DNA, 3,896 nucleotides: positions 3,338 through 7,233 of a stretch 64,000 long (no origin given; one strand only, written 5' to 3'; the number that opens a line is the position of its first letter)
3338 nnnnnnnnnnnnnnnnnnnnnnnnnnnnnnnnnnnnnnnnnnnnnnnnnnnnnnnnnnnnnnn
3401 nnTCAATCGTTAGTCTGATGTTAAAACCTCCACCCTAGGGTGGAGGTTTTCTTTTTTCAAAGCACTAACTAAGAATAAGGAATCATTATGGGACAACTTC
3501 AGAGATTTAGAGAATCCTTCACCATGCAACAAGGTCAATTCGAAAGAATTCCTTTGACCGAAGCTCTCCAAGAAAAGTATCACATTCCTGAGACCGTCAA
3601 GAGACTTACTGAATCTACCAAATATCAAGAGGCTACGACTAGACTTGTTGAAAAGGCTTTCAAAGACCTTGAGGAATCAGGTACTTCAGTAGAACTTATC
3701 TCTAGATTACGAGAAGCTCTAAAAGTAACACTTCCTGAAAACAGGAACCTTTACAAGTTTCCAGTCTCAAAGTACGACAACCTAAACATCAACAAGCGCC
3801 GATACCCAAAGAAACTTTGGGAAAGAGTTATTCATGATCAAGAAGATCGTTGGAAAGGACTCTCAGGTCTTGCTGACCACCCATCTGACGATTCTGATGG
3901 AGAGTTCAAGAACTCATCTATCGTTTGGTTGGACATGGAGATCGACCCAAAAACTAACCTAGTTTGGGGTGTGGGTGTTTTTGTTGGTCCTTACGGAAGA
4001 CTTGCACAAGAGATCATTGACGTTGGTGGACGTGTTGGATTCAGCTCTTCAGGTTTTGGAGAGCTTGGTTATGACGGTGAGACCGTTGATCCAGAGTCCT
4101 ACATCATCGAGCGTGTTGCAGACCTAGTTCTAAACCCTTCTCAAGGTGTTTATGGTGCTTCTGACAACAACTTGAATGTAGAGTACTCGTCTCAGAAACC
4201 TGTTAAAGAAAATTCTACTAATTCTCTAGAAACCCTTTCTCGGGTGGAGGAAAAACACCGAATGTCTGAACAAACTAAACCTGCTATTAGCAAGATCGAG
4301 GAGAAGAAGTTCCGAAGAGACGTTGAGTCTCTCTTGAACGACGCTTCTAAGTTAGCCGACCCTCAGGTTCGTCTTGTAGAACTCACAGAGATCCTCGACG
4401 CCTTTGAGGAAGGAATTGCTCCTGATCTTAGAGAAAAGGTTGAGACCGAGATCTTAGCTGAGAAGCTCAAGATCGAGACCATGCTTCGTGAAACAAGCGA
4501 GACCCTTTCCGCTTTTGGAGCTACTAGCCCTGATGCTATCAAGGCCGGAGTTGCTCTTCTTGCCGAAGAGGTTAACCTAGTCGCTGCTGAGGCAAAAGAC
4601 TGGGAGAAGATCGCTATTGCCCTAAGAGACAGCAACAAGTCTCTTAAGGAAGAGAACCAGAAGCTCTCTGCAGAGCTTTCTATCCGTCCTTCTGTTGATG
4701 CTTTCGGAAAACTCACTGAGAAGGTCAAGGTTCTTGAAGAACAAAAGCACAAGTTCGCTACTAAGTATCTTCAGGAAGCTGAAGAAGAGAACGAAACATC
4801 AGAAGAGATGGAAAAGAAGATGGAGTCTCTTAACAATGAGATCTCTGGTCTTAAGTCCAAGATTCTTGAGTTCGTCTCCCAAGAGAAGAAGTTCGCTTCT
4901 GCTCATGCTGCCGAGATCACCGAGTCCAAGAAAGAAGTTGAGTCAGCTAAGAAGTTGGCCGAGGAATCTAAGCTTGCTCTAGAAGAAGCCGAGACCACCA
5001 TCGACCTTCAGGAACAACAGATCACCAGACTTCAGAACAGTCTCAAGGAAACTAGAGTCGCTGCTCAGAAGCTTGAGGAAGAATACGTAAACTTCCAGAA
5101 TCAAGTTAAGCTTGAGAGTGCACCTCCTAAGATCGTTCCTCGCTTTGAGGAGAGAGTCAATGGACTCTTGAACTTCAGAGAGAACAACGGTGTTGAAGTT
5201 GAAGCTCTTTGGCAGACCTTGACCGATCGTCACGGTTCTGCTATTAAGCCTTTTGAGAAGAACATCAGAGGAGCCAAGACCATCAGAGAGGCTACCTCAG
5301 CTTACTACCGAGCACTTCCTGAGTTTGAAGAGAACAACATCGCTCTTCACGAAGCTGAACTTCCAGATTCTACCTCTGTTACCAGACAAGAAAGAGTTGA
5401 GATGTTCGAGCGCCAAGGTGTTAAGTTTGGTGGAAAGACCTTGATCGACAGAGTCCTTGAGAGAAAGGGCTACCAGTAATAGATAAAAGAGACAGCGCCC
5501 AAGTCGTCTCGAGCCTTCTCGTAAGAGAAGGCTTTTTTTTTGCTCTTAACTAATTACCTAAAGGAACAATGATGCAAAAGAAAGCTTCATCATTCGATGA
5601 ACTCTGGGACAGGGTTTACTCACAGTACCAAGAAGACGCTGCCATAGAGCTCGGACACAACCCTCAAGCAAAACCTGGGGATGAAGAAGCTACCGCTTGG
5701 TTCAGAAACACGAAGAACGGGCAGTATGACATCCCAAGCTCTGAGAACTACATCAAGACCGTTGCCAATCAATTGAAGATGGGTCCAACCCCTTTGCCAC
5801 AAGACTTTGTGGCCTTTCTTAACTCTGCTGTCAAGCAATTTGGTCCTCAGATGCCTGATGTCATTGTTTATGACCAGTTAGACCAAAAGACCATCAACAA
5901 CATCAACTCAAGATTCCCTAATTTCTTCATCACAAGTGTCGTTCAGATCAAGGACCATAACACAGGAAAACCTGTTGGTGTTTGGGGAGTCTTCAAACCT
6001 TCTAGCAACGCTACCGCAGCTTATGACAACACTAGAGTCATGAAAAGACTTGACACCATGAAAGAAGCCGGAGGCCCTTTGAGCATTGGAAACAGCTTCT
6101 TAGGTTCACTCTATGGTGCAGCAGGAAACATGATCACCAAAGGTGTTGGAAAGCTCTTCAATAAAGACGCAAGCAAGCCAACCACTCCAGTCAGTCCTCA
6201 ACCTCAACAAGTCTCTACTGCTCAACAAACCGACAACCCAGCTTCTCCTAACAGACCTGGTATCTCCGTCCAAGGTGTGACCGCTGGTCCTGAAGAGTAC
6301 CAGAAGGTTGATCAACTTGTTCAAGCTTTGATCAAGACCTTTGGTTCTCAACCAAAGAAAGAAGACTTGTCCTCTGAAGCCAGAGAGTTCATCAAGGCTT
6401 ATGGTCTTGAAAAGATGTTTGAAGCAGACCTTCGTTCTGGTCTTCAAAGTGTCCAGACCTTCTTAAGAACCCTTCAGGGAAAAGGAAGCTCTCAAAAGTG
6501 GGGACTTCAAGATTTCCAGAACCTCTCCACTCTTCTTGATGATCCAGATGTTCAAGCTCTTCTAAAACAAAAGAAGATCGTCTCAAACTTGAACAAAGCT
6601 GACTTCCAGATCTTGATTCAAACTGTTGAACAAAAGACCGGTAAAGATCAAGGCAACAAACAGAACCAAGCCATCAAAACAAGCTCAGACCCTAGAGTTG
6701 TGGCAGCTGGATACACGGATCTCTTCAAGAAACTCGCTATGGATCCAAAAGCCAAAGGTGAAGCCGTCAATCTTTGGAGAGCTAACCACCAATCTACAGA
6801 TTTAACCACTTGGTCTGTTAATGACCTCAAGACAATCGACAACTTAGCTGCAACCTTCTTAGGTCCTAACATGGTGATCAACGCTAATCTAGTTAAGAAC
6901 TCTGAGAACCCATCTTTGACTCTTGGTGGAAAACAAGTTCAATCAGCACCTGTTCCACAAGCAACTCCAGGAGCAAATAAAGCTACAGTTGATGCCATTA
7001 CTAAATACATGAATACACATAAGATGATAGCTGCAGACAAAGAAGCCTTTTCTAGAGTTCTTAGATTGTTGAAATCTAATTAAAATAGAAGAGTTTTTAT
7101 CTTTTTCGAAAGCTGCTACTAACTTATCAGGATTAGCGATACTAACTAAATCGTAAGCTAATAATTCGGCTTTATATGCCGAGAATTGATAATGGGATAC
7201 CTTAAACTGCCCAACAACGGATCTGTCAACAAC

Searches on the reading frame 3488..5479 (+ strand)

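Call 3: search_protein_families(library=pfam, proteins=[window:3488-5479:+], max_evalue=1)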
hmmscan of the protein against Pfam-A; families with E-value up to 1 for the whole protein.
window:3488-5479:+ (663 aa): 2 families
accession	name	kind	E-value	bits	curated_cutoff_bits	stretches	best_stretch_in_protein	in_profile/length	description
PF03420.18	Peptidase_S77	-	0.051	13.5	27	1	98-215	55-171/198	Prohead core protein serine protease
PF08581.15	Tup_N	-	0.73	10.7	28.7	1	427-486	16-75/77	Tup N-terminal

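Call 4: search_protein_families(library=phrogs, proteins=[window:3488-5479:+], max_evalue=1)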
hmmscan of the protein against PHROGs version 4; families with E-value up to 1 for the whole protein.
window:3488-5479:+ (663 aa): 4 families
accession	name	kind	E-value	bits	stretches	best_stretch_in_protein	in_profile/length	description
phrog_4704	-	tail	1.6e-08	34.7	0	34-308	23-163/625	tail length tape measure protein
phrog_22848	-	unknown function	0.00052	19.2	1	49-218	114-295/991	-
phrog_22227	-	unknown function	0.13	13.8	1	403-446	27-70/114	-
phrog_14271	-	unknown function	0.53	11.6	0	433-467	28-62/85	-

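Call 98: search_protein_families(library=ncbifam, proteins=[window:3488-5479:+], max_evalue=0.1)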
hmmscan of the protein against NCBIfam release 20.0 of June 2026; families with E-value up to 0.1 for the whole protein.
window:3488-5479:+ (663 aa): 1 family
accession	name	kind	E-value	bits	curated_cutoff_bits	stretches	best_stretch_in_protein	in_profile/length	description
NF007617.0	PRK10265.1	equivalog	0.095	12.7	138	0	362-398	57-95/101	chaperone modulator CbpM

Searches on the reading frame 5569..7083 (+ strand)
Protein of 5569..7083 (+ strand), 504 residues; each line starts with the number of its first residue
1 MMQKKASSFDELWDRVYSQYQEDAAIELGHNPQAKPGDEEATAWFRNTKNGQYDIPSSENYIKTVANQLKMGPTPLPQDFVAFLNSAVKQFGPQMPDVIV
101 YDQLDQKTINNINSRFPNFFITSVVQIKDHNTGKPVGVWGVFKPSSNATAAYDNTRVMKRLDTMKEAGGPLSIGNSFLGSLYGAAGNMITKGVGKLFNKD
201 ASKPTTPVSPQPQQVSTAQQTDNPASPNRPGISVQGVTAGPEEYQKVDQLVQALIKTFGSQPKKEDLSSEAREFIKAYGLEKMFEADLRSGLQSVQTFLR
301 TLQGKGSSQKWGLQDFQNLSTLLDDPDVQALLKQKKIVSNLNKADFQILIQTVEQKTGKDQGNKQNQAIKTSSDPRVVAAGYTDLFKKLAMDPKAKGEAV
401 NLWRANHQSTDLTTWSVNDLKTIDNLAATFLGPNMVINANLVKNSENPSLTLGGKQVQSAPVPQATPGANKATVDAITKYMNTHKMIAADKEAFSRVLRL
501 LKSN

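Call 3: search_protein_families(library=pfam, proteins=[window:5569-7083:+], max_evalue=1)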
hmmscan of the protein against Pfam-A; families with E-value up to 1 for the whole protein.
window:5569-7083:+ (504 aa): 1 family
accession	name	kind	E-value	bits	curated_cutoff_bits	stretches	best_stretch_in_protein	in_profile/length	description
PF17830.6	STI1-HOP_DP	-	0.17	12.3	29.1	0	321-334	16-29/55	STI1/HOP, DP domain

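Call 4: search_protein_families(library=phrogs, proteins=[window:5569-7083:+], max_evalue=1)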
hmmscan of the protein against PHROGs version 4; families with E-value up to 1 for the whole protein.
window:5569-7083:+ (504 aa): 1 family
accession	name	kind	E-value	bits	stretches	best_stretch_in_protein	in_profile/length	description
phrog_20570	-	unknown function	0.13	12.8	1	296-403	86-190/209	-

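Call 98: search_protein_families(library=ncbifam, proteins=[window:5569-7083:+], max_evalue=0.1)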
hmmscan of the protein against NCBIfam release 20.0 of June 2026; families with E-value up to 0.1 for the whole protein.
window:5569-7083:+ (504 aa): 0 families
